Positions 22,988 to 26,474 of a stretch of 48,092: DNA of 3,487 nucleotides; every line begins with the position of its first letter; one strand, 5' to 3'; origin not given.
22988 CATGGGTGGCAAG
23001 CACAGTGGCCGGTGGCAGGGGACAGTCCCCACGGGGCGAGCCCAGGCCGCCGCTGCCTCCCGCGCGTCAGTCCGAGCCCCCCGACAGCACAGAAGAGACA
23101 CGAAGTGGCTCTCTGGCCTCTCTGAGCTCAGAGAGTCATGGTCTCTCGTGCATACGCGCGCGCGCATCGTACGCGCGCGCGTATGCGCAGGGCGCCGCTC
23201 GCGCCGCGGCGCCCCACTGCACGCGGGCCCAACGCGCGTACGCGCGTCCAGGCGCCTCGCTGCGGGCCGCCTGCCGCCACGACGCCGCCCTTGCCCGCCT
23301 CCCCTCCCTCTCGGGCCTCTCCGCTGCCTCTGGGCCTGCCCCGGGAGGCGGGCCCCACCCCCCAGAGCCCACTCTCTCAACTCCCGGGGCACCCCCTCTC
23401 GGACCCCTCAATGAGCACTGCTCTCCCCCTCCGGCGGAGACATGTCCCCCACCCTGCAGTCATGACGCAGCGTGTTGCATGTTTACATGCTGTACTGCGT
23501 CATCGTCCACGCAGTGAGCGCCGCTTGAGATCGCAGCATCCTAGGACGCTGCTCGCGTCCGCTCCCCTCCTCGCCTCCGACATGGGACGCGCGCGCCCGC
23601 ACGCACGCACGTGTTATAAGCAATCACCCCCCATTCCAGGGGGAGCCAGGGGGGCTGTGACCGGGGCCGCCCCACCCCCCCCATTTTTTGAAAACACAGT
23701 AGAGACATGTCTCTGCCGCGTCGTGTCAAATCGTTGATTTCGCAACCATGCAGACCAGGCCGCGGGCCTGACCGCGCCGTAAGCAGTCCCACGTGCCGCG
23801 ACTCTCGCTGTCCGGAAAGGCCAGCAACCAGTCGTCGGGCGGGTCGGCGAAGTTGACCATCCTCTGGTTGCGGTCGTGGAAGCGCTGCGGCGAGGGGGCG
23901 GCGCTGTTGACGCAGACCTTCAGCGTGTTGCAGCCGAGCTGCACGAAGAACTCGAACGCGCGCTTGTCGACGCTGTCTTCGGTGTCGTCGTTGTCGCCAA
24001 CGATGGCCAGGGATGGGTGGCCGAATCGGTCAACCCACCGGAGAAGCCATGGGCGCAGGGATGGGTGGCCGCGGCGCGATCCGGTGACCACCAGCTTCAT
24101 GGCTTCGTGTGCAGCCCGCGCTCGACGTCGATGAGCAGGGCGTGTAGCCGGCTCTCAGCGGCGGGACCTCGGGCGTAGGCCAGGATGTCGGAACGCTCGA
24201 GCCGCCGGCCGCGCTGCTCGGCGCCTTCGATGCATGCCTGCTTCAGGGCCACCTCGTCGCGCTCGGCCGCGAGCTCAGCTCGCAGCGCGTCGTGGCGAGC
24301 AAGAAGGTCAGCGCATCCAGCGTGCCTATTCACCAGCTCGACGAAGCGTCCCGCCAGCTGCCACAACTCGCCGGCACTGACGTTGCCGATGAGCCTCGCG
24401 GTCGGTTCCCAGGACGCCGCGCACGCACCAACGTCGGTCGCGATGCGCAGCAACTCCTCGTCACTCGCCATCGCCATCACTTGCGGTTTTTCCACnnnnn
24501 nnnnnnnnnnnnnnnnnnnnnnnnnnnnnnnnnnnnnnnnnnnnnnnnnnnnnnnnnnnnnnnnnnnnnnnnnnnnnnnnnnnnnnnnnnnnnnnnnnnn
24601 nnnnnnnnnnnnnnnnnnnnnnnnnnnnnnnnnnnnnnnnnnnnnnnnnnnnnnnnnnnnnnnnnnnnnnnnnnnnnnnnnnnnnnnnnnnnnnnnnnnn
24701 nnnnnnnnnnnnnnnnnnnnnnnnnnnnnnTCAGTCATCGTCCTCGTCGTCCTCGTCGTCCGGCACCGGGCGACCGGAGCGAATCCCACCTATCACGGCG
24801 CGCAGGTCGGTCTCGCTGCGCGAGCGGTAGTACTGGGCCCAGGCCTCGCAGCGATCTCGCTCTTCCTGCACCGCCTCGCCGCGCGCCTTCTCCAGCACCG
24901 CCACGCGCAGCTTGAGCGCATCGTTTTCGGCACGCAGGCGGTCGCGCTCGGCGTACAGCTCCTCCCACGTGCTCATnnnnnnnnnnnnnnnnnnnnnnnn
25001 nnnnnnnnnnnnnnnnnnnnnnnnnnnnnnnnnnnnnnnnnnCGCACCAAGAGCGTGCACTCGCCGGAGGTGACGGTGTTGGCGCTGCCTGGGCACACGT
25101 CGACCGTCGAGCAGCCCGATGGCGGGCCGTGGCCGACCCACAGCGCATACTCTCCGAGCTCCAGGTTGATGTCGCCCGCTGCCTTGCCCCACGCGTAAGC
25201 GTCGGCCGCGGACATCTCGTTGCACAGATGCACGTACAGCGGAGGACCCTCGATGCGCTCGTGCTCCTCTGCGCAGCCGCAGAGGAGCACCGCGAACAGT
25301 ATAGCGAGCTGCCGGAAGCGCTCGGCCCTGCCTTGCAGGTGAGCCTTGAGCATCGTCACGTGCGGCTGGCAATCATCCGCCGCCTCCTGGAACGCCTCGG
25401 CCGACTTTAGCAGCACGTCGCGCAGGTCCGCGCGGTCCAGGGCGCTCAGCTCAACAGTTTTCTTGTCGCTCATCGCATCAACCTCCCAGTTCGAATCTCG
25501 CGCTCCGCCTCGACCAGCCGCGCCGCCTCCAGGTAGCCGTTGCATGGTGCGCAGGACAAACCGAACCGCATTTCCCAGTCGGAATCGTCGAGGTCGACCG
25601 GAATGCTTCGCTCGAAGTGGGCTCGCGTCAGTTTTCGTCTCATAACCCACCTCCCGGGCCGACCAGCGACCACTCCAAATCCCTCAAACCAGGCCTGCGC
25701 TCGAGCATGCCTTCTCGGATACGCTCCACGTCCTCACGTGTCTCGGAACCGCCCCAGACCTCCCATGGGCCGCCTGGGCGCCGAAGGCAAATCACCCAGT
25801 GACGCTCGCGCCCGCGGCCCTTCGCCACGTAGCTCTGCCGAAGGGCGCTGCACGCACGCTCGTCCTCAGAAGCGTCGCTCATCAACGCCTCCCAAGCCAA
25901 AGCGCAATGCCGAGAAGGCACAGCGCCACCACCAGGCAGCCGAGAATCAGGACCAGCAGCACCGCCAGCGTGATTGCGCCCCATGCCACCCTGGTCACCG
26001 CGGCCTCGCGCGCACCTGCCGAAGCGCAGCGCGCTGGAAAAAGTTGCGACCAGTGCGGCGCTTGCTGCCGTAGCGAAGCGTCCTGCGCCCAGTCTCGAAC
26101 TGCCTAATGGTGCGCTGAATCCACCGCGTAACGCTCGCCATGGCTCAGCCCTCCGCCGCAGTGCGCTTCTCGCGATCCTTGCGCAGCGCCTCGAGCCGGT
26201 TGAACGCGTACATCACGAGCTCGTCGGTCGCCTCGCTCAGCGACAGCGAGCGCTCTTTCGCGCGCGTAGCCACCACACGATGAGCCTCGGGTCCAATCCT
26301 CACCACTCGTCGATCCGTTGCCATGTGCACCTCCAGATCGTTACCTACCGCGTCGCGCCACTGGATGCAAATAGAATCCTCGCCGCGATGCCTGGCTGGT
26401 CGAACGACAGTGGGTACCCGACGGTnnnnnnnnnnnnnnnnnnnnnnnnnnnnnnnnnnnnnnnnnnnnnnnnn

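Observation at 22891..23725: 835-bp gene-free, palindrome-dense, strand-skewed segment splitting the leftward early block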

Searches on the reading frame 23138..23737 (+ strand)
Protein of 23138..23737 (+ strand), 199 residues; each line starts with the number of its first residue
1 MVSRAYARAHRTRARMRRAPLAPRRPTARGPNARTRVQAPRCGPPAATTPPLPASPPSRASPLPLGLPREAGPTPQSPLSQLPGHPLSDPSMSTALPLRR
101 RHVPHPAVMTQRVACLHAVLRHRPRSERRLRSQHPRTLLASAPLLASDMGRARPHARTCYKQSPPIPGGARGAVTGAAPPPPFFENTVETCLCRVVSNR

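Call 32: find_homologous_proteins(query=window:23138-23737:+, max_evalue=0.001)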
Query window:23138-23737:+ (199 aa): 2 proteins with E <= 0.001 among 1606 candidates.
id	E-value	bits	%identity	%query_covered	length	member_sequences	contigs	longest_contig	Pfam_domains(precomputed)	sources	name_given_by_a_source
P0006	3.3e-119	414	100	100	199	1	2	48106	-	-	-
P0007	6.8e-11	61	50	52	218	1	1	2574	-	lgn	-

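Call 33: find_encoding_contigs(protein=P0007, flank=8000, max_places=6)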
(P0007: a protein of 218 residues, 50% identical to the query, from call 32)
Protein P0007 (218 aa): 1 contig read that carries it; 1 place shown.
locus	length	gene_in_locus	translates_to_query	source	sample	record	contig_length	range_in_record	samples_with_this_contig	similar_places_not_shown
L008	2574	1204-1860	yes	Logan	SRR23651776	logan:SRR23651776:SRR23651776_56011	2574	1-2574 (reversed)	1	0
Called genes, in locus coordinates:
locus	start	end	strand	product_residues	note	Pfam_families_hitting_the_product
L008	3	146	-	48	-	?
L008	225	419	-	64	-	-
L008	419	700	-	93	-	-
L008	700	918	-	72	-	-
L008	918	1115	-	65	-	-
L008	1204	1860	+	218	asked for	-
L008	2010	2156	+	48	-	-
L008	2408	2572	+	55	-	?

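Call 56: search_protein_representatives(alignment_id=A2)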
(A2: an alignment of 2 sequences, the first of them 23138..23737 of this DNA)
Query: 2 sequences, 262 profile positions. Proteins with E-value up to 0.001 (for the whole library): 2; up to 1e-10: 2; up to 1e-30: 2. The best 2 are listed.
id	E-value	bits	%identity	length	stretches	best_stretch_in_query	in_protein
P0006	1.5e-100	352.4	-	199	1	70-262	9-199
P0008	2.3e-52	194.5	-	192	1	32-221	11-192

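Call 59: find_encoding_contigs(protein=P0008, flank=10000, max_places=6)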
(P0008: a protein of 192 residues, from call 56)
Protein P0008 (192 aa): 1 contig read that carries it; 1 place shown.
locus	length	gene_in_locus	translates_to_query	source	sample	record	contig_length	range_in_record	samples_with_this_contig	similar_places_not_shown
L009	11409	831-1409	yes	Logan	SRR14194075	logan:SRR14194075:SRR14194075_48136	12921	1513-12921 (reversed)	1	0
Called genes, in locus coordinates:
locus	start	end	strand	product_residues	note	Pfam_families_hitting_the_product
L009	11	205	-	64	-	-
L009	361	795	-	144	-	-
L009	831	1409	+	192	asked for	-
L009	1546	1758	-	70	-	-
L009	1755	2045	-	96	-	-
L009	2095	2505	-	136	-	-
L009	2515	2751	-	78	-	-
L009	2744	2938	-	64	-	-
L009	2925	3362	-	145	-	-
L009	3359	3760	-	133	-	-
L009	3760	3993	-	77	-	-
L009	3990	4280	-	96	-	-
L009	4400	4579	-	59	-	-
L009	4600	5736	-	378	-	-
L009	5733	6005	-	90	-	-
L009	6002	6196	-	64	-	-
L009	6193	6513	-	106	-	-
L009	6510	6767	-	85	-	-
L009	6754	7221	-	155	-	-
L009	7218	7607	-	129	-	-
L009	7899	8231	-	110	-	-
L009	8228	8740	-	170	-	-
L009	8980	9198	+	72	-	-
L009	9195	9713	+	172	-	-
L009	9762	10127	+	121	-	PF24729:Acb2_Tad1_hairpin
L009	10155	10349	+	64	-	-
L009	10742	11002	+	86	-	-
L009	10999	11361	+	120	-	PF05866:RusA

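Call 100: search_protein_families(library=pfam, max_evalue=0.01, proteins=[L009:361-795:-])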
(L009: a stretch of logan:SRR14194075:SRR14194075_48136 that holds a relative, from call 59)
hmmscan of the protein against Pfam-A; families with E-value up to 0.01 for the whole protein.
L009:361-795:- (144 aa): 9 families
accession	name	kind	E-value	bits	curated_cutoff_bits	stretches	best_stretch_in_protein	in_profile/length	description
PF13936.12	HTH_38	-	0.00011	22.4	27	1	107-136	10-39/44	Helix-turn-helix domain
PF13392.12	HNH_3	-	0.00017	21.6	24.8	1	48-92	1-44/46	HNH endonuclease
PF13384.12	HTH_23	-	0.00018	21.7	24.6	1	114-138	14-38/50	Homeodomain-like domain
PF13551.12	HTH_29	-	0.00023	21.6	28.1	1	110-138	4-33/64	Winged helix-turn helix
PF05551.17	zf-His_Me_endon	-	0.00024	21.8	27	1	66-105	64-103/131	Zinc-binding loop region of homing endonuclease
PF13542.12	HTH_Tnp_ISL3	-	0.0018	18.1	27.4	1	111-139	21-48/51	Helix-turn-helix domain of transposase family ISL3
PF02796.21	HTH_7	-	0.0022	18.5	23.8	1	109-138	13-42/45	Helix-turn-helix domain of resolvase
PF15978.11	TnsD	-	0.0023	17.5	32.4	1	108-142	197-224/355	Tn7-like transposition protein D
PF04218.19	CENP-B_N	-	0.0056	16.7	21.2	1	115-137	20-42/53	CENP-B N-terminal DNA-binding domain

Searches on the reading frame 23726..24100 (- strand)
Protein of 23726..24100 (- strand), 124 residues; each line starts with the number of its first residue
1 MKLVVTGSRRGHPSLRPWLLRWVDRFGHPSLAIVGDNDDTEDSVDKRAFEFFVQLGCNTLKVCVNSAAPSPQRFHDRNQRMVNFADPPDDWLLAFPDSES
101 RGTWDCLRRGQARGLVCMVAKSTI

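Call 10: search_dna_similar(query=window:23726-24100:-, collection=phages, mode=protein, max_rows=30)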
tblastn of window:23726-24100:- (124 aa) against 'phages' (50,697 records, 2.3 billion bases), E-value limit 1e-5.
Records with a match: 2; places in all: 2; records where one place covers at least 80% of the query: 2.
Best place of each record, by identity: <60% 2.
By first word of the organism name: Gordonia 2.
By host as written in the record: Gordonia terrae 3612 2.
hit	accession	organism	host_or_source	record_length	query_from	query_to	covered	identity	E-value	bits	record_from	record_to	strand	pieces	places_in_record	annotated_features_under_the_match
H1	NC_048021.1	Gordonia phage Daredevil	Gordonia terrae 3612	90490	2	115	92%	33.3%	4e-6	50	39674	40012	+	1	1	46: hypothetical protein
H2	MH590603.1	Gordonia phage Daredevil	Gordonia terrae 3612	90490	2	115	92%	33.3%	4e-6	50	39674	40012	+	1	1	46: hypothetical protein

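Call 13: search_protein_families(library=pfam, max_evalue=0.01, proteins=[window:23726-24100:-])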
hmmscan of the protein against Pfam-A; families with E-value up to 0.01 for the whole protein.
window:23726-24100:- (124 aa): 0 families

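Call 14: search_protein_families(library=phrogs, max_evalue=0.01, proteins=[window:23726-24100:-])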
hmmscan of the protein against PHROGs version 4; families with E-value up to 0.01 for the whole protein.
window:23726-24100:- (124 aa): 1 family
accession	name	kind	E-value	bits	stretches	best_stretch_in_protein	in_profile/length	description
phrog_289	-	other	1.2e-07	32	1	1-120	23-138/500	GTP-binding domain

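Call 15: find_related_loci(query=window:23726-24100:-, collection=viral_contigs, flank=6000)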
Query window:23726-24100:- (124 aa) in viral_contigs; peptide patterns used: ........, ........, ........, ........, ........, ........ (x = any residue, [..] = any of these).
10 stretches matched a pattern; 1 encode a relative of the query (tblastn E <= 1e-3); 1 distinct loci.
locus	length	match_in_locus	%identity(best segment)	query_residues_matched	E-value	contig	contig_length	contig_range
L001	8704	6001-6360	32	1-118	5e-8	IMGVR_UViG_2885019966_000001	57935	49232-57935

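Call 17: find_encoding_contigs(protein=window:23726-24100:-, flank=6000, max_places=10)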
Protein window:23726-24100:- (124 aa): 2 contigs read that carry it; 2 places shown.
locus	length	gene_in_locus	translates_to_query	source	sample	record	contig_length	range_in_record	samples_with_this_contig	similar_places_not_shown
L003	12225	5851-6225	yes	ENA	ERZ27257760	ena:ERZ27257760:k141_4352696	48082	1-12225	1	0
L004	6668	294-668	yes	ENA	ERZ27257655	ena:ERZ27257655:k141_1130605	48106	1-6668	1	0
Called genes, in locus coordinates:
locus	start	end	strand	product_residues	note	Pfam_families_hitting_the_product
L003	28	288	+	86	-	-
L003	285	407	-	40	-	-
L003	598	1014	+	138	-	-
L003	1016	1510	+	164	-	-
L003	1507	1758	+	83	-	-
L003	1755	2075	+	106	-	-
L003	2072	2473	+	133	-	-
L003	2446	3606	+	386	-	-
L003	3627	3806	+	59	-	-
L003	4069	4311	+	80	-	-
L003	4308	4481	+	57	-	-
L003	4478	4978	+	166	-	-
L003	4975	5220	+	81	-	-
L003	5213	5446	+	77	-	-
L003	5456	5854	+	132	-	-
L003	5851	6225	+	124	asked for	-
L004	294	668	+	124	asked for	-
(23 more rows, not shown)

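Call 25: find_homologous_proteins(query=window:23726-24100:-, max_evalue=0.00001)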
Query window:23726-24100:- (124 aa): 5 proteins with E <= 0.00001 among 18 candidates.
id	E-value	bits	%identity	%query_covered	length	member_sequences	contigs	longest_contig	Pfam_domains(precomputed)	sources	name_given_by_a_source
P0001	9.7e-82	289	100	100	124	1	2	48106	-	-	-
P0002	9.7e-47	176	69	96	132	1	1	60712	-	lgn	-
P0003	2.1e-38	149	58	98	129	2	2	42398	-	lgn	-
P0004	7.6e-28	115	53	96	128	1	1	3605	-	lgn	-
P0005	1.8e-18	84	55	61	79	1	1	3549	-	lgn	-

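Call 26: find_encoding_contigs(protein=P0002, flank=8000, max_places=4)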
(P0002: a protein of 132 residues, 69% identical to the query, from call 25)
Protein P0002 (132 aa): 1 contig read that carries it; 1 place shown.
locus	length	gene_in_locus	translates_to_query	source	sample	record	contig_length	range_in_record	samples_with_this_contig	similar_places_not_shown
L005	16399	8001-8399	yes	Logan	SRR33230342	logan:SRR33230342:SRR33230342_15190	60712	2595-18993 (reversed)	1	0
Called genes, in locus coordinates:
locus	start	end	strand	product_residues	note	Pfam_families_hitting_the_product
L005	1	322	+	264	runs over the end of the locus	-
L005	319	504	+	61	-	-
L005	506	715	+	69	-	-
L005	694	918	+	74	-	-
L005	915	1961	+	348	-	-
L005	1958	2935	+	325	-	PF13479:AAA_24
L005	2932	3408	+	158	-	-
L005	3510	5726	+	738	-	-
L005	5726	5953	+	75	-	-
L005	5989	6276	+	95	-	-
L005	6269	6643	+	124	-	-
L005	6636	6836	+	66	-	PF12728:HTH_17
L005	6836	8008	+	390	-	-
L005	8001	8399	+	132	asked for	-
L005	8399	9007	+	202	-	-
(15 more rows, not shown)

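Call 27: find_encoding_contigs(protein=P0003, flank=8000, max_places=4)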
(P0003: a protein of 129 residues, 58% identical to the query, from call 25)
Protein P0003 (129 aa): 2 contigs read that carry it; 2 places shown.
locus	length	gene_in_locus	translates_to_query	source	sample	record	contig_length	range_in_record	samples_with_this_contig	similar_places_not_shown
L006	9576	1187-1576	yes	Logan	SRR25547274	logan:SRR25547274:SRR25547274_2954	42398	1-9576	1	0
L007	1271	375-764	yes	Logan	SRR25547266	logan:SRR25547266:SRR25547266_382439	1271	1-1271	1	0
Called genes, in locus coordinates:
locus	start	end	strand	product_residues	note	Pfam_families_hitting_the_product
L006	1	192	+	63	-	?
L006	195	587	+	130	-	-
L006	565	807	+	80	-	-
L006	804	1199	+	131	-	PF00196:GerE (weak), PF13384:HTH_23 (weak)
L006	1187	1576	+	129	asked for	-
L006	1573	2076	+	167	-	PF00196:GerE (weak)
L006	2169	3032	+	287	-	-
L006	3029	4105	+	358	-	-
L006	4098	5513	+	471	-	PF00772:DnaB, PF03796:DnaB_C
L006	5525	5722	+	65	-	-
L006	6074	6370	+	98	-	-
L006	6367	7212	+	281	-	-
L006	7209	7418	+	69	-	-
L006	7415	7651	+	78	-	-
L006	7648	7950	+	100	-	-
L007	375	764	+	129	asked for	-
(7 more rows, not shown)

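Call 85: search_solved_structures(query=window:23726-24100:-, max_evalue=1)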
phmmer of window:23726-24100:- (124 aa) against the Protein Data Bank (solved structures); distinct sequences matched with E-value up to 1: 0.

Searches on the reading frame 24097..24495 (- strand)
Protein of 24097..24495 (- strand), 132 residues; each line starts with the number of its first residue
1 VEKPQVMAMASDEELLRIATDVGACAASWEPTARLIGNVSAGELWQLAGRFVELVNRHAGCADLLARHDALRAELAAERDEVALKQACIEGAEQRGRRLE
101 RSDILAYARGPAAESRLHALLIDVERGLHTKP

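Call 13: search_protein_families(library=pfam, max_evalue=0.01, proteins=[window:24097-24495:-])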
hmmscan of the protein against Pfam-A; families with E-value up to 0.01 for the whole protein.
window:24097-24495:- (132 aa): 0 families

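Call 14: search_protein_families(library=phrogs, max_evalue=0.01, proteins=[window:24097-24495:-])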
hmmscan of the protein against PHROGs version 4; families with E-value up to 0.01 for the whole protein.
window:24097-24495:- (132 aa): 0 families

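Call 30: find_related_loci(query=window:24097-24495:-, collection=viral_contigs, flank=8000)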
Query window:24097-24495:- (132 aa) in viral_contigs; peptide patterns used: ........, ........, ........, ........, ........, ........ (x = any residue, [..] = any of these).
15 stretches matched a pattern, but none encodes a relative of the query by tblastn (E <= 1e-3).

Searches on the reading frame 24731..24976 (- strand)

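Call 77: search_protein_families(library=pfam, max_evalue=0.05, proteins=[window:24731-24976:-])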
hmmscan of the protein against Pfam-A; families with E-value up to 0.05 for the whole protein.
window:24731-24976:- (81 aa): 2 families
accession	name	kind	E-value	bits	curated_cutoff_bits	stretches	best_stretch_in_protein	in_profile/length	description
PF07989.16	Cnn_1N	-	0.0048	17.5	28.5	1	6-41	4-39/74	Centrosomin N-terminal motif 1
PF24792.1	DUF7701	-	0.018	15.7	27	1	9-54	15-59/91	Domain of unknown function (DUF7701)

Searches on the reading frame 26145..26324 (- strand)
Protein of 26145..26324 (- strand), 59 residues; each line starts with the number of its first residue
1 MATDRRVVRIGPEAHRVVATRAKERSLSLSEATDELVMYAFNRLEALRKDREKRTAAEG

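Call 77: search_protein_families(library=pfam, max_evalue=0.05, proteins=[window:26145-26324:-])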
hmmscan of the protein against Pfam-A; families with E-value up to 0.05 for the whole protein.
window:26145-26324:- (59 aa): 1 family
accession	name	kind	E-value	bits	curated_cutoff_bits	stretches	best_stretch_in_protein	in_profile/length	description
PF05534.18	HicB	-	0.026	14.9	21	1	8-29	22-43/51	HicB family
